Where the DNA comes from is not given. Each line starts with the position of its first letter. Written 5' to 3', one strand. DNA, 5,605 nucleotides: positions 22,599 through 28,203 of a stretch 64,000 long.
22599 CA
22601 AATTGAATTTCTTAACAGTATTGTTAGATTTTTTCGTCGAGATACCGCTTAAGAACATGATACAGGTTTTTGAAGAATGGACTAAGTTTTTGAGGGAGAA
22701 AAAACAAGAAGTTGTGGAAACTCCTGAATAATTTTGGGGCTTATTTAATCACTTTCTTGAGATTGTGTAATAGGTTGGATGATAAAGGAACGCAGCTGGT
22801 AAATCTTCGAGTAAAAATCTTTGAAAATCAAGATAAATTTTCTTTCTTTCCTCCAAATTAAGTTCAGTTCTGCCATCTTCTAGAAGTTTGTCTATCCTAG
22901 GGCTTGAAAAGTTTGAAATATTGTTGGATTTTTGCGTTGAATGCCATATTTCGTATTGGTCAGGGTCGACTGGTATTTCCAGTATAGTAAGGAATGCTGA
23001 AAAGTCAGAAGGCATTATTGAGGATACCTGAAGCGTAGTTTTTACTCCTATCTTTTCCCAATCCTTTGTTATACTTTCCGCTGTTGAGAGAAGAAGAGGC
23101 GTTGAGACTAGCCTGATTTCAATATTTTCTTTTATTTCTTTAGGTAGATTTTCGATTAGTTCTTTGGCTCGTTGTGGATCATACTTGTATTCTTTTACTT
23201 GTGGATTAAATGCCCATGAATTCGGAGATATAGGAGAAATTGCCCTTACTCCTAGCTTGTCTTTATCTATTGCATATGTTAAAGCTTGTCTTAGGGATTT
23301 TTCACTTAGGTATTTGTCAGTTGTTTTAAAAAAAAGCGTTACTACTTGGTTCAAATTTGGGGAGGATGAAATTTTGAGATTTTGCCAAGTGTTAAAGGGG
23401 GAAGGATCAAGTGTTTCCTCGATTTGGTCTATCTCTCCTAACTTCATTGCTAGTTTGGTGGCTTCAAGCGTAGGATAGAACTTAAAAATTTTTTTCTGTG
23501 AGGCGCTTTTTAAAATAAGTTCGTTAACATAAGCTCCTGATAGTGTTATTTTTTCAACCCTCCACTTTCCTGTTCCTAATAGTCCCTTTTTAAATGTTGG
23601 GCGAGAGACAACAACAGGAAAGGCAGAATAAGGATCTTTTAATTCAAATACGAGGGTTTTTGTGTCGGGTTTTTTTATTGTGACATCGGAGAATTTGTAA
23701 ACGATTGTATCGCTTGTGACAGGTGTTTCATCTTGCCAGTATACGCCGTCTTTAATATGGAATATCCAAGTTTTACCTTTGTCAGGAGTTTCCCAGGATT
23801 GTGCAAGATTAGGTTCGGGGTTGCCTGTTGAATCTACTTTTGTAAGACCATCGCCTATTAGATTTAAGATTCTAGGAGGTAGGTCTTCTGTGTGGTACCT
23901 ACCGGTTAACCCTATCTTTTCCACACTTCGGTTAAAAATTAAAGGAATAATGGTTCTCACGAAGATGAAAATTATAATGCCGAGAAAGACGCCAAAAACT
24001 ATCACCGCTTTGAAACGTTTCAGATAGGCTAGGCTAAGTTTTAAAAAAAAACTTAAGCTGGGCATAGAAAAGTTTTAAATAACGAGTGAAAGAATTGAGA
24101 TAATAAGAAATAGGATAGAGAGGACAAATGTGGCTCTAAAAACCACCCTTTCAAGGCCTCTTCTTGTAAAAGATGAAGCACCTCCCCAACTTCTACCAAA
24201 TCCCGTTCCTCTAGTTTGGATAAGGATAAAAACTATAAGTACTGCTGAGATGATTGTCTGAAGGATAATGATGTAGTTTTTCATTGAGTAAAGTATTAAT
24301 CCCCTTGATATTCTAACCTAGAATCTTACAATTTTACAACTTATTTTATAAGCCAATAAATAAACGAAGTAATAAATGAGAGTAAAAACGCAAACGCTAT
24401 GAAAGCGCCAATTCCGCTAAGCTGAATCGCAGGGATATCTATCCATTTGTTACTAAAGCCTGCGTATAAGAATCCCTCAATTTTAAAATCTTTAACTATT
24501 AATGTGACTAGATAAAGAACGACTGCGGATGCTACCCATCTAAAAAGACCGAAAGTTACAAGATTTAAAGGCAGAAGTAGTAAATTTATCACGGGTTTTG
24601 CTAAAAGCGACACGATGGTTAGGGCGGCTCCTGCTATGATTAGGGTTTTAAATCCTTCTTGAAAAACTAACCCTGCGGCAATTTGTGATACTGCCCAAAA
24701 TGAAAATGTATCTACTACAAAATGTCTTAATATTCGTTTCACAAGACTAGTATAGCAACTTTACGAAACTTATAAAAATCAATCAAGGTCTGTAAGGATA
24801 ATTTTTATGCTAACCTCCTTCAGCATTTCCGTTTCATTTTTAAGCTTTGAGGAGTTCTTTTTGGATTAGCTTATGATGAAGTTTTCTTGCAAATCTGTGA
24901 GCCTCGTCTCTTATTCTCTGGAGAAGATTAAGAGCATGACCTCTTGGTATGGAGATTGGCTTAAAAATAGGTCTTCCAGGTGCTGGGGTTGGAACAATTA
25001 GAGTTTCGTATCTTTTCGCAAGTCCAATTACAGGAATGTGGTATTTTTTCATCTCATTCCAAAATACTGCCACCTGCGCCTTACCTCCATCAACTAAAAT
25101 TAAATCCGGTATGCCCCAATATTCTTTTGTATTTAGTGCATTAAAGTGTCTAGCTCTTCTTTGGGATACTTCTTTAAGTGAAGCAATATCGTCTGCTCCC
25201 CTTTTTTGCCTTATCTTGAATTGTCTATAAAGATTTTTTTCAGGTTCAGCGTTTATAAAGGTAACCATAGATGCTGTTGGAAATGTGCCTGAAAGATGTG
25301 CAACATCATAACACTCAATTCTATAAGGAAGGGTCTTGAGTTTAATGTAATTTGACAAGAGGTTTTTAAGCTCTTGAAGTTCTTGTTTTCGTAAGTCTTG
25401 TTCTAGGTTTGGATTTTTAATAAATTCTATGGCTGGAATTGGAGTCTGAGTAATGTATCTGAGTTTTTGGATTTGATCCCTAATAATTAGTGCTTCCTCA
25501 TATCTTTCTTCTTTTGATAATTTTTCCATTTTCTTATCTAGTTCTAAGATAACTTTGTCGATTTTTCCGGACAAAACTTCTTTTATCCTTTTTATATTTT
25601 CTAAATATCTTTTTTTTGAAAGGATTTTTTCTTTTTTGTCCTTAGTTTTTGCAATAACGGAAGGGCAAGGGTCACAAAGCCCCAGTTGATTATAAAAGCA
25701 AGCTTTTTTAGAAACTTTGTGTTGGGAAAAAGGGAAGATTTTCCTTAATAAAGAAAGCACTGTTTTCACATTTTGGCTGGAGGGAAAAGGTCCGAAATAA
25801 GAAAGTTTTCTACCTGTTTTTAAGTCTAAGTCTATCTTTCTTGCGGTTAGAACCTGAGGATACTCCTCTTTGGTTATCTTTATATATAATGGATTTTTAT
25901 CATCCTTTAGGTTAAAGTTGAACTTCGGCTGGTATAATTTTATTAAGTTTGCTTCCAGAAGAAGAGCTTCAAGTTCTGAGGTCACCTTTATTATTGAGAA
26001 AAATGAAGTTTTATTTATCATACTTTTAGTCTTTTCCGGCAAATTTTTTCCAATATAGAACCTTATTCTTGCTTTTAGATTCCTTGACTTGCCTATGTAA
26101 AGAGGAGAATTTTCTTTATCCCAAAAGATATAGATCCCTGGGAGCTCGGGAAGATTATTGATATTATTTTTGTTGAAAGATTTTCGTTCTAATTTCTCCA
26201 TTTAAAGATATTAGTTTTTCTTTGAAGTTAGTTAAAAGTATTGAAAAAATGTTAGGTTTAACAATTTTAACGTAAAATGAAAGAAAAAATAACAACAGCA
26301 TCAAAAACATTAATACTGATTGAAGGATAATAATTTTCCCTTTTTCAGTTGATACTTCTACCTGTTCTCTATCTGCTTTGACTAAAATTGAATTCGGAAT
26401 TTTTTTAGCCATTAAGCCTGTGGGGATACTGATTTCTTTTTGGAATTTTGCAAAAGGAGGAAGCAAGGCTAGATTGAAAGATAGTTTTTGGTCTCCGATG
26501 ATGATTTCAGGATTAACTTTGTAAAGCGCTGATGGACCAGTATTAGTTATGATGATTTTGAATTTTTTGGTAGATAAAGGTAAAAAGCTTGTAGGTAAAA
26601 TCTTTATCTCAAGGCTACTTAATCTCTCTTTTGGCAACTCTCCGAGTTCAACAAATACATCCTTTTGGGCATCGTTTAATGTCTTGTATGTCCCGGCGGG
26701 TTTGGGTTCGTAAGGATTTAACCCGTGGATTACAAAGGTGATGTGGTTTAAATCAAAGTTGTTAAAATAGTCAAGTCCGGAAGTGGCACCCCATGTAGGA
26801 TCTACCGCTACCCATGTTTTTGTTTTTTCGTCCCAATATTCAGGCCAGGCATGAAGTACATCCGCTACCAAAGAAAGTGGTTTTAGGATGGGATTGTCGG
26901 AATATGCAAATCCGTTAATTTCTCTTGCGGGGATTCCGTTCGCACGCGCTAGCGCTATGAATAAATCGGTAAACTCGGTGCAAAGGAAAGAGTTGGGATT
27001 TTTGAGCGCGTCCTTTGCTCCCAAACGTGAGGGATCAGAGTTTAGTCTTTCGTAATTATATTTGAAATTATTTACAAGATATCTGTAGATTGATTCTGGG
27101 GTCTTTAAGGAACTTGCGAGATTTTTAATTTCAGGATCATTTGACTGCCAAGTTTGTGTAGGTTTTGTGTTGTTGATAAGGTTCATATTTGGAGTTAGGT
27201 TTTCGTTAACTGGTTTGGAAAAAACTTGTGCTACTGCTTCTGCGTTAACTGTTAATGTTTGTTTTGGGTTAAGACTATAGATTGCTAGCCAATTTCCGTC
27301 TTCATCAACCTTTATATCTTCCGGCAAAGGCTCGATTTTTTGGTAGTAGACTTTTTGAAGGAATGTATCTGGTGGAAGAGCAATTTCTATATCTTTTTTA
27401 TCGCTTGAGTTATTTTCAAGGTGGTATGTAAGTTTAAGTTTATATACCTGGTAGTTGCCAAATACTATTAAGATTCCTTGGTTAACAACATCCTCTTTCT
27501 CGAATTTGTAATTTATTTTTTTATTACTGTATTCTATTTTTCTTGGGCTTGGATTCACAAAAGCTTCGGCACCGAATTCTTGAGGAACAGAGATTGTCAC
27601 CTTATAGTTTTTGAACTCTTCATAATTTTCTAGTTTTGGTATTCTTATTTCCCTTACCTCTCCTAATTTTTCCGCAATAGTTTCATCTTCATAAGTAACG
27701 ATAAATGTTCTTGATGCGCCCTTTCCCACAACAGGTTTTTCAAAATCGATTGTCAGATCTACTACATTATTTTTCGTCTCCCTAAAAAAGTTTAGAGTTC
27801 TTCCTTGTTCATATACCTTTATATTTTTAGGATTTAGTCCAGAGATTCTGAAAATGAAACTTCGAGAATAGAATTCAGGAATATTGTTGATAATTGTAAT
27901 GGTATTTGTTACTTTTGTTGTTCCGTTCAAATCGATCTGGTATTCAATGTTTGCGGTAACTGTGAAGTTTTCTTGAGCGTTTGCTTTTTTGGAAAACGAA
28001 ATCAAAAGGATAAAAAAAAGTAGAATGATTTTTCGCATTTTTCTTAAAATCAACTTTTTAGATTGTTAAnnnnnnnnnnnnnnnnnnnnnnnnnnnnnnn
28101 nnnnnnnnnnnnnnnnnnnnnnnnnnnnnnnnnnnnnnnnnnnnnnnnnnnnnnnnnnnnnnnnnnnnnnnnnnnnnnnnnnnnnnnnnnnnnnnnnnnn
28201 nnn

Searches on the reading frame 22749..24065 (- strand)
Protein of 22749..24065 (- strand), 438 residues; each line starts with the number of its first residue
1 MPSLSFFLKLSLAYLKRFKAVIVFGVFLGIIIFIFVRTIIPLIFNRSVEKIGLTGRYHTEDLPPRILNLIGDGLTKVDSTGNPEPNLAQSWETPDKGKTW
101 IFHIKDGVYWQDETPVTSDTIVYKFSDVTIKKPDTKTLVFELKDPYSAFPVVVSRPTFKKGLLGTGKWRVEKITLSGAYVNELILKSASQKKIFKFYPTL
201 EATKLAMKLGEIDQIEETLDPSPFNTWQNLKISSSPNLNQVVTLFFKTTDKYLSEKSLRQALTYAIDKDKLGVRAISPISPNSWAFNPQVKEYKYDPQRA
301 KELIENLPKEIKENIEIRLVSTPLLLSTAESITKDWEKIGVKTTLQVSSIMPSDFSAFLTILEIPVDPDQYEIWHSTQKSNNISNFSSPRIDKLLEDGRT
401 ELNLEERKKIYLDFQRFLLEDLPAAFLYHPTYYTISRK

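Call 77: search_protein_families(library=pfam, proteins=[window:22749-24065:-], max_evalue=0.0001)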
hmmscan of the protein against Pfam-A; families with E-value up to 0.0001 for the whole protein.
window:22749-24065:- (438 aa): 1 family
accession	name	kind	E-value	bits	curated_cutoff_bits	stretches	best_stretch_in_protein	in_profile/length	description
PF00496.27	SBP_bac_5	-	1.9e-35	123.1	32.4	2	193-347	152-323/368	Bacterial extracellular solute-binding proteins, family 5 Middle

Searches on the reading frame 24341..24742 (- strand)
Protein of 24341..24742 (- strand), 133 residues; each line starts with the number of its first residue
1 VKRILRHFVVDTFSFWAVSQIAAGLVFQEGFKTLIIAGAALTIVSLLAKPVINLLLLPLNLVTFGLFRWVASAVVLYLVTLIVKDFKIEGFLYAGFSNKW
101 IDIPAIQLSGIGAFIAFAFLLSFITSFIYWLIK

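Call 77: search_protein_families(library=pfam, proteins=[window:24341-24742:-], max_evalue=0.0001)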
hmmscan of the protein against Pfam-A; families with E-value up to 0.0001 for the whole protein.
window:24341-24742:- (133 aa): 1 family
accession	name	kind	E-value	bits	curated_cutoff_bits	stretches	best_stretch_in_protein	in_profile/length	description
PF04020.18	Phage_holin_4_2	-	4.5e-17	63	28.8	1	3-94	2-92/105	Mycobacterial 4 TMS phage holin, superfamily IV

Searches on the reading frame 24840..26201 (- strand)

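Call 77: search_protein_families(library=pfam, proteins=[window:24840-26201:-], max_evalue=0.0001)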
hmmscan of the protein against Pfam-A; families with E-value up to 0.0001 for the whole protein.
window:24840-26201:- (453 aa): 3 families
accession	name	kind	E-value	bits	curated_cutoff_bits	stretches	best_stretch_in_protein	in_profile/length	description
PF08459.17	UvrC_RNaseH_dom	-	1.8e-40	138.8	22.3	1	285-438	3-158/159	UvrC RNAse H endonuclease domain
PF01541.30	GIY-YIG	-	2.1e-10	41.2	22.6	1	22-95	3-78/78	GIY-YIG catalytic domain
PF02151.25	UVR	-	8.6e-08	32.1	21.5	1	215-249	1-35/36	UvrB/uvrC motif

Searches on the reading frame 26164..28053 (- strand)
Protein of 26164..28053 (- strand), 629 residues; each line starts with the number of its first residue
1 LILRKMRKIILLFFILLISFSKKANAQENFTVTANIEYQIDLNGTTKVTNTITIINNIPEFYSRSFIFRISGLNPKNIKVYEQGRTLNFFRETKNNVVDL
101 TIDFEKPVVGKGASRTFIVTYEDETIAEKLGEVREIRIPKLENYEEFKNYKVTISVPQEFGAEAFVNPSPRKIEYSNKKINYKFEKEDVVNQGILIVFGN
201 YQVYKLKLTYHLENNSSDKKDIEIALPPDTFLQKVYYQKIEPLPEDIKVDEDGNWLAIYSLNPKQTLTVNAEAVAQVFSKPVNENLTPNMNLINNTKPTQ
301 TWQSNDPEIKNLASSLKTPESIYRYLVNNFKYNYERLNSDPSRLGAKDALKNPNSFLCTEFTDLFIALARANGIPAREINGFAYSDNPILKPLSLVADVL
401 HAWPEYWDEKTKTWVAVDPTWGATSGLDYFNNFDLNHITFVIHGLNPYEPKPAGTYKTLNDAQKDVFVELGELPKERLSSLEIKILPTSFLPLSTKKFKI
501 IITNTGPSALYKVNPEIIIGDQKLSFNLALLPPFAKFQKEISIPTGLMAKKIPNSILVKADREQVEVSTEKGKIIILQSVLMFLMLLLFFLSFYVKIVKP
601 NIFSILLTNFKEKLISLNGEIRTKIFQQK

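Call 77: search_protein_families(library=pfam, proteins=[window:26164-28053:-], max_evalue=0.0001)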
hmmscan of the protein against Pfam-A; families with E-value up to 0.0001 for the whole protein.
window:26164-28053:- (629 aa): 1 family
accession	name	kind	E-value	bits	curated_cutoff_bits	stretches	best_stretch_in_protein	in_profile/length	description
PF01841.26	Transglut_core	-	7.2e-17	62.1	23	1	314-419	13-108/108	Transglutaminase-like superfamily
